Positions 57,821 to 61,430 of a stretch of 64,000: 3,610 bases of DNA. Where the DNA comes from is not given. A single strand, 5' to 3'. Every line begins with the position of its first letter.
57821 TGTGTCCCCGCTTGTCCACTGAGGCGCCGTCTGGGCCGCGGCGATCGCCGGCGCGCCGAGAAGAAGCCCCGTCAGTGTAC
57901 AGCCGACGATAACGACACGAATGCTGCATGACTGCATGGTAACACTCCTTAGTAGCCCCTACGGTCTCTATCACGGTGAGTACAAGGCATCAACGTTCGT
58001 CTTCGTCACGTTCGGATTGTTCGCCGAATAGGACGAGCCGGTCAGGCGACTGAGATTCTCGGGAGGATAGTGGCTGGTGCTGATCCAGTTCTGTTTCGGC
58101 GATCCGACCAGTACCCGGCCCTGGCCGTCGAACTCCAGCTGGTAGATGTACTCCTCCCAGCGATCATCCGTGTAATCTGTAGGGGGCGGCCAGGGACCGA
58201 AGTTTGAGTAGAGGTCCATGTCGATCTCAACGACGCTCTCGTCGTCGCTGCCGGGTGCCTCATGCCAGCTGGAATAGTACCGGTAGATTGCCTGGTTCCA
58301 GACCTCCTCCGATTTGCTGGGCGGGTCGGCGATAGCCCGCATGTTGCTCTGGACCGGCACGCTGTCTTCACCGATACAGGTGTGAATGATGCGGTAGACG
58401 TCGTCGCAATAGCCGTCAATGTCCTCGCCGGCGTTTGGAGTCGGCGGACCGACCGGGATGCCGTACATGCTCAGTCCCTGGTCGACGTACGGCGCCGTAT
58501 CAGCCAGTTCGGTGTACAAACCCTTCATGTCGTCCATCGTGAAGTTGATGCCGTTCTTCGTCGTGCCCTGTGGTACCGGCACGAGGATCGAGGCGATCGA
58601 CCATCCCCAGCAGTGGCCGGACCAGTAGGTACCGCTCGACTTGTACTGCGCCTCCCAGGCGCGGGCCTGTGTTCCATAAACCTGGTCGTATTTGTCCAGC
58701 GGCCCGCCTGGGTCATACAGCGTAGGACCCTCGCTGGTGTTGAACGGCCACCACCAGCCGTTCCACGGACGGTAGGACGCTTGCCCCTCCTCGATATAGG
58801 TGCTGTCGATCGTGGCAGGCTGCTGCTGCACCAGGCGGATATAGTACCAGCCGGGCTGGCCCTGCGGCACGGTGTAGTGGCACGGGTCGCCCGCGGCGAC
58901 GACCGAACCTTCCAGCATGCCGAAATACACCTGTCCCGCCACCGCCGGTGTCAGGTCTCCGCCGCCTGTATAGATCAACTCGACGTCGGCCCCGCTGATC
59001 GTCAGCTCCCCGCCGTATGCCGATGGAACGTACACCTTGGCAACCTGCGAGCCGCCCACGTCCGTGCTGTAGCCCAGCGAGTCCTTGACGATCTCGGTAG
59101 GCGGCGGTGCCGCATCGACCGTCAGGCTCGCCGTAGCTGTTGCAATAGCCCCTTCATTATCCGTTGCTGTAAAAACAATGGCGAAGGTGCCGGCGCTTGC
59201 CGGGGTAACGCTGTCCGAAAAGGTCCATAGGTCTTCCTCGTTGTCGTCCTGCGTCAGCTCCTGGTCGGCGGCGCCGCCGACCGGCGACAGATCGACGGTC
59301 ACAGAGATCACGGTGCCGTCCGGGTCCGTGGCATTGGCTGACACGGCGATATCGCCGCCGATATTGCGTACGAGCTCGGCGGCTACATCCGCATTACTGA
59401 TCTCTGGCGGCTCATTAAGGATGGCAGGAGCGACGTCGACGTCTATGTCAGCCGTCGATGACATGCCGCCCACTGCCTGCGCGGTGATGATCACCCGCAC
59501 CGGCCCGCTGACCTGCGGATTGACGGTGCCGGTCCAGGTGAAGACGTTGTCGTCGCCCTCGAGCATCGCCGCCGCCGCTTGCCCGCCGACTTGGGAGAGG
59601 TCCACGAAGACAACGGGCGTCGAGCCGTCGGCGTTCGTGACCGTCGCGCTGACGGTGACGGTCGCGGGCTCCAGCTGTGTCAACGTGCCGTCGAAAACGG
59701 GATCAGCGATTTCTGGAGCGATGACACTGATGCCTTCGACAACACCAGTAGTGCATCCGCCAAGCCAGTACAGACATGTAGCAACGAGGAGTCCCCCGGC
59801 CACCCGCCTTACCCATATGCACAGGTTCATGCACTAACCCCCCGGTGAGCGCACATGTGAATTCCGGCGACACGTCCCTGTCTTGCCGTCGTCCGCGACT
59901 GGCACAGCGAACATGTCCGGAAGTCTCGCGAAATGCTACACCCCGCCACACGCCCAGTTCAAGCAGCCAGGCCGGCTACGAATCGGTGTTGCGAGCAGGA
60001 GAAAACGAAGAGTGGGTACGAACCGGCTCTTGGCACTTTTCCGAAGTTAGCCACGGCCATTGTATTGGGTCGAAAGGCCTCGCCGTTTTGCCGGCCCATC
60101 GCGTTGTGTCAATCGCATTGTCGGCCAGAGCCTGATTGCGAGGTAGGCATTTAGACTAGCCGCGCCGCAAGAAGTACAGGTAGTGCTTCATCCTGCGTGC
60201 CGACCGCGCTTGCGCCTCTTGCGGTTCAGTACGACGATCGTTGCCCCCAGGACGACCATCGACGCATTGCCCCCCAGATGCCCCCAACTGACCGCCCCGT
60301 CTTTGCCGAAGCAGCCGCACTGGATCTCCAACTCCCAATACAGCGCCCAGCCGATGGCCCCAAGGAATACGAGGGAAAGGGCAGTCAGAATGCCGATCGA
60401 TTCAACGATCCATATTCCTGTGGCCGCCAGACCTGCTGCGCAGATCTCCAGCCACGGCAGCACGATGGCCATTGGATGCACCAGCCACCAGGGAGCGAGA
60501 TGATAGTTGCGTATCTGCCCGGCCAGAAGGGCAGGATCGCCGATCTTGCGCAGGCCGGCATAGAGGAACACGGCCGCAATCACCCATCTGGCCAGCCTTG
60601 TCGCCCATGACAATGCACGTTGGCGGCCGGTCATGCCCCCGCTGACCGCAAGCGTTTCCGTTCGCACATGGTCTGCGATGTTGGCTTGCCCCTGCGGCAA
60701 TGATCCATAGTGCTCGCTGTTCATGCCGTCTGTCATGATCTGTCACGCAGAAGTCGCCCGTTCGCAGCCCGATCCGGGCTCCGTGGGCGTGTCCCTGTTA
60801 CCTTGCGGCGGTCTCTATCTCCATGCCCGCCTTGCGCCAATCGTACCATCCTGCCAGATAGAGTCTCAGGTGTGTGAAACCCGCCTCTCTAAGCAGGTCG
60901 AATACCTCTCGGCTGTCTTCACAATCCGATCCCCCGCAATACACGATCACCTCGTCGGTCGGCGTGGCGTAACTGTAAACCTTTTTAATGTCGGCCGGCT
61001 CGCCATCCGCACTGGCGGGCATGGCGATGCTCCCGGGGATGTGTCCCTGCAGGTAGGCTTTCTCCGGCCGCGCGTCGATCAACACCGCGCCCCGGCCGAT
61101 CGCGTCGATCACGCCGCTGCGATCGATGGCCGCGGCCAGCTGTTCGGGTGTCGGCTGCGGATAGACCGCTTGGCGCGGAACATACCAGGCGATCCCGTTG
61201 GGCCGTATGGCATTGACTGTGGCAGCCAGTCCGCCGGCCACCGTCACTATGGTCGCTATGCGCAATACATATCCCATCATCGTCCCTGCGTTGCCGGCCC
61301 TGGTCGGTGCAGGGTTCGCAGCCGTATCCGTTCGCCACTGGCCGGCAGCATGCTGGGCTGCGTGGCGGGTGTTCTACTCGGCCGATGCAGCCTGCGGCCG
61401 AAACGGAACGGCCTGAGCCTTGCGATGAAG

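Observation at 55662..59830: Paralogous secreted modular proteins sharing an unrecognised Cys/Trp-rich domain (GHCWGWS / WNGWWWP), one dockerin-tagged, one Ig-tagged lipoprotein, with a co-transcribed small secreted protein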

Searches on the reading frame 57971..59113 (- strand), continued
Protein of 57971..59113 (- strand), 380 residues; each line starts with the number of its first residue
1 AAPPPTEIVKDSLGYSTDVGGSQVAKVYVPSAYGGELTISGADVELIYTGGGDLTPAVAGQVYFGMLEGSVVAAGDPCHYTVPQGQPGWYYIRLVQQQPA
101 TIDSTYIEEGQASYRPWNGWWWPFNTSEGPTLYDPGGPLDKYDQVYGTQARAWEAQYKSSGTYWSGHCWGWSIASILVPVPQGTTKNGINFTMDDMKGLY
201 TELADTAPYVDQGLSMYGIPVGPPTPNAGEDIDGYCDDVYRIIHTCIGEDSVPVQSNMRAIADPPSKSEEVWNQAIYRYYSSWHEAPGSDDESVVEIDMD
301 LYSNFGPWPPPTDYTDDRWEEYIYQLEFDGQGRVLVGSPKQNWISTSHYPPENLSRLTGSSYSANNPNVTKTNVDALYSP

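Call 81: list_cluster_members(proteins=[P0001, P0018, P0032])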
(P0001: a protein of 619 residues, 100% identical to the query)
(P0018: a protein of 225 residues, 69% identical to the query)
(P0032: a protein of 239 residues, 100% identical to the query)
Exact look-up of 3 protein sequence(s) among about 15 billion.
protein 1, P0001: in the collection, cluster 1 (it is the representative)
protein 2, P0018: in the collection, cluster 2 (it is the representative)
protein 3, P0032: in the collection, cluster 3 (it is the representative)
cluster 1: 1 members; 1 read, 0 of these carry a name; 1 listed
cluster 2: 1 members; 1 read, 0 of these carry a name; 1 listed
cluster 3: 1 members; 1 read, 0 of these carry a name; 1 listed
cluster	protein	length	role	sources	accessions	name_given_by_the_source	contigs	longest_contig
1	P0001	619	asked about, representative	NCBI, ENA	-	-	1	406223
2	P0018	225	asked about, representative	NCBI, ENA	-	-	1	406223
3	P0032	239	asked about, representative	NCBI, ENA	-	-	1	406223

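Call 83: find_encoding_contigs(protein=P0027, flank=10000, max_places=1)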
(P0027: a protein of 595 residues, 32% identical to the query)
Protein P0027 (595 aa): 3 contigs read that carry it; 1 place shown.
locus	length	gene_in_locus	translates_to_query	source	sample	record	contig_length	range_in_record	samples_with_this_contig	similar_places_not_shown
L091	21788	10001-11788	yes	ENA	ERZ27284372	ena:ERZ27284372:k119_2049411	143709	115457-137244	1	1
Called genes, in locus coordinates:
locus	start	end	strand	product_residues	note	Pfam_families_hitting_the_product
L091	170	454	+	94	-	PF01541:GIY-YIG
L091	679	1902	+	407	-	-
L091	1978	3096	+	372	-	PF22679:T1R_D3-like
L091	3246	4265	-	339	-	-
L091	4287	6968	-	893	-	PF12419:DUF3670, PF04851:ResIII (weak), PF00176:SNF2-rel_dom, PF00271:Helicase_C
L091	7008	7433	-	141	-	-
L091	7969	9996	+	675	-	PF05638:T6SS_HCP, PF00691:OmpA (weak)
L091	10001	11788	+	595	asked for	-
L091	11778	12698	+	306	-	-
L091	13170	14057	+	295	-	PF03692:CxxCxxCC (weak)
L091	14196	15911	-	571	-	PF00270:DEAD, PF04851:ResIII, PF00271:Helicase_C, PF25399:DeaD_dimer, PF03880:DbpA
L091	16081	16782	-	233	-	-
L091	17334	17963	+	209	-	PF02464:CinA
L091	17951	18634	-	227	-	PF00733:Asn_synthase, PF06508:QueC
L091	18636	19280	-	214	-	PF04055:Radical_SAM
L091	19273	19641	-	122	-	PF01242:PTPS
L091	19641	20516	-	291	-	PF01370:Epimerase, PF04321:RmlD_sub_bind, PF02719:Polysacc_synt_2, PF16363:GDP_Man_Dehyd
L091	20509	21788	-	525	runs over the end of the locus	PF04773:FecR (weak), PF03816:LytR_cpsA_psr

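Call 84: find_encoding_contigs(protein=P0022, flank=10000, max_places=1)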
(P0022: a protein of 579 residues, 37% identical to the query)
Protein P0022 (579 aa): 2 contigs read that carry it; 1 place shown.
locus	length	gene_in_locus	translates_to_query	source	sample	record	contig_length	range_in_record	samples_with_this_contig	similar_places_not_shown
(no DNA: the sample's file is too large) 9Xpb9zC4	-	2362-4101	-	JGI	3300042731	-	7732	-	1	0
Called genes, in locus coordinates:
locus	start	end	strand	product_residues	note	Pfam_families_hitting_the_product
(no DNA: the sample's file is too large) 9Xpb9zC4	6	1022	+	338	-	PF04717:Phage_base_V, PF22178:Gp5_trimer_C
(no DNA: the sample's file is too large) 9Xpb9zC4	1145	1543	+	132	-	-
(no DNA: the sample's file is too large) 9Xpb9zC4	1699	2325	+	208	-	PF01471:PG_binding_1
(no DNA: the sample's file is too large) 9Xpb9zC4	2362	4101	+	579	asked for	PF01476:LysM (weak)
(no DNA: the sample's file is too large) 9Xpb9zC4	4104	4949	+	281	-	-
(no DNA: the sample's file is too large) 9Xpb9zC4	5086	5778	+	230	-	PF01471:PG_binding_1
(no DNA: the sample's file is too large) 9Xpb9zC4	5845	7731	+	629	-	?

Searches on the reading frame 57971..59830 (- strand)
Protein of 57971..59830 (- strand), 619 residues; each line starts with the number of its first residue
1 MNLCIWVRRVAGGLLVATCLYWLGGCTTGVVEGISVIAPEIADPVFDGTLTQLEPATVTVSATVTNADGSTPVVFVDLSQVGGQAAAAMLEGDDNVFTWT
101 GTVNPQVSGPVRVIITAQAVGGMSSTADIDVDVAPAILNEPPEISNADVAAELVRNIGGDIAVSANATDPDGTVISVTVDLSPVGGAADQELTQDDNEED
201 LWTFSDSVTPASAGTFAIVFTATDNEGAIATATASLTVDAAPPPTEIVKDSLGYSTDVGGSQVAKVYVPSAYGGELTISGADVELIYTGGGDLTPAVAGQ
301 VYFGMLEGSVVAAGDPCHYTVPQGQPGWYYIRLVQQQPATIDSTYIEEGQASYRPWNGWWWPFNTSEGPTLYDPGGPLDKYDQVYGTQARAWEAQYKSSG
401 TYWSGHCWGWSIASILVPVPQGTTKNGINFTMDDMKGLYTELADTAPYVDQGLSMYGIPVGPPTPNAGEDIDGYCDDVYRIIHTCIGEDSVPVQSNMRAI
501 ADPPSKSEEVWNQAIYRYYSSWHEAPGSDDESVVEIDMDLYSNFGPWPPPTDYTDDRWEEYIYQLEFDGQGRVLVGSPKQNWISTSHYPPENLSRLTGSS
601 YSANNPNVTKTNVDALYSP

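Call 4: search_protein_families(library=pfam, proteins=[window:57971-59830:-], max_evalue=1)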
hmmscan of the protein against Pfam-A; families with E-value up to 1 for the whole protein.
window:57971-59830:- (619 aa): 3 families
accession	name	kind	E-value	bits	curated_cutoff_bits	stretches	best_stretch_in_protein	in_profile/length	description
PF17963.7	Big_9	-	5.6e-05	24.4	23.6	1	139-237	1-89/89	Bacterial Ig domain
PF16683.11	TGase_elicitor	-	0.00042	19.7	25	1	402-518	117-234/361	Transglutaminase elicitor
PF10836.13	DUF2574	-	0.29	11.5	27.5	0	31-86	6-56/93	Protein of unknown function (DUF2574)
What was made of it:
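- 59111..59416 (-): Ig-like repeat 2 of B (about residues 139-240). Pfam Big_9 E 5.6e-5, 24.4 bits vs cutoff 23.6 (call 4)
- Checked: Pfam Big_9 hits residues 139-237 (call 4).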

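Call 7: find_encoding_contigs(protein=window:57971-59830:-, flank=10000, max_places=6)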
Protein window:57971-59830:- (619 aa): no gene with exactly this product is on record in the collection.

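Call 79: search_protein_families(library=ncbifam, proteins=[window:57971-59830:-], max_evalue=0.01)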
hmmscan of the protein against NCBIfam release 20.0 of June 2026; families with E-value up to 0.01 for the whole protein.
window:57971-59830:- (619 aa): 1 family
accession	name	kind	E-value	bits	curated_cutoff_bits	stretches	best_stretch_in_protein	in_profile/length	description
NF012211.1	tand_rpt_95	domain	0.0035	17.2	90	1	163-240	15-86/98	tandem-95 repeat protein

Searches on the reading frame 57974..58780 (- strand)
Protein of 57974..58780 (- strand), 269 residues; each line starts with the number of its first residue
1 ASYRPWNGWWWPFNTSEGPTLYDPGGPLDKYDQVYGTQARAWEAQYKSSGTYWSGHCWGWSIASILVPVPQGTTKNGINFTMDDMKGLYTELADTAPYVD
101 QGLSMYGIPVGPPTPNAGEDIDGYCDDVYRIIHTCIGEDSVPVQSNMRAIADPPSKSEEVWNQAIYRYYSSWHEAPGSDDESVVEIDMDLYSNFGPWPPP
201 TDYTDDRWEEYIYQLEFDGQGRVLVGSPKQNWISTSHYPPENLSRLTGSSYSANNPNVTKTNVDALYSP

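Call 34: search_solved_structures(query=A3, max_evalue=10, show_alignments=2)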
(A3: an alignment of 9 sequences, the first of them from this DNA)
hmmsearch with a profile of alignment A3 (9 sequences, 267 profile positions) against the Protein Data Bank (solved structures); distinct sequences matched with E-value up to 10: 1.
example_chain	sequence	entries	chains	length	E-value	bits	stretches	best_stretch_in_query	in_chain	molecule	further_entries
9wa6_A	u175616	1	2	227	0.31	13.4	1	7-64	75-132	Unspecific peroxygenase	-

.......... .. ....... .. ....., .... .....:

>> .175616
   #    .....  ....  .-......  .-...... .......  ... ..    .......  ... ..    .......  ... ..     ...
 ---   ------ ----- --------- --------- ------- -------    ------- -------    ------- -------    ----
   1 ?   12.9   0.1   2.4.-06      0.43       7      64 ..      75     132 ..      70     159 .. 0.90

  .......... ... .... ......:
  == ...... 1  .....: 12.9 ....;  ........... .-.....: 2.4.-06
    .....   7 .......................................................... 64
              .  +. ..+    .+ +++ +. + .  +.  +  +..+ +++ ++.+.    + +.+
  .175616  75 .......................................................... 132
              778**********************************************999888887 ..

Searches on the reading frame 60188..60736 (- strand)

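Call 43: search_protein_families(library=pfam, proteins=[window:60188-60736:-], max_evalue=0.001)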
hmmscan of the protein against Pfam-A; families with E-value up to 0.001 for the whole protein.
window:60188-60736:- (182 aa): 2 families
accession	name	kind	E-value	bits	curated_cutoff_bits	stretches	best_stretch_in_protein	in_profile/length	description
PF07291.16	MauE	-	1.4e-25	90.5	27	1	43-168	2-126/128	Methylamine utilisation protein MauE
PF07681.17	DoxX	-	0.00051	21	23.6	0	48-109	4-64/85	DoxX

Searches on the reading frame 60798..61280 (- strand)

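Call 43: search_protein_families(library=pfam, proteins=[window:60798-61280:-], max_evalue=0.001)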
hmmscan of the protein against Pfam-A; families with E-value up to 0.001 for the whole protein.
window:60798-61280:- (160 aa): 1 family
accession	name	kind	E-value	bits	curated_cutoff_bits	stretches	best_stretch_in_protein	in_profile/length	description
PF00581.25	Rhodanese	-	3.5e-16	59.9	22.2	1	45-150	2-101/102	Rhodanese-like domain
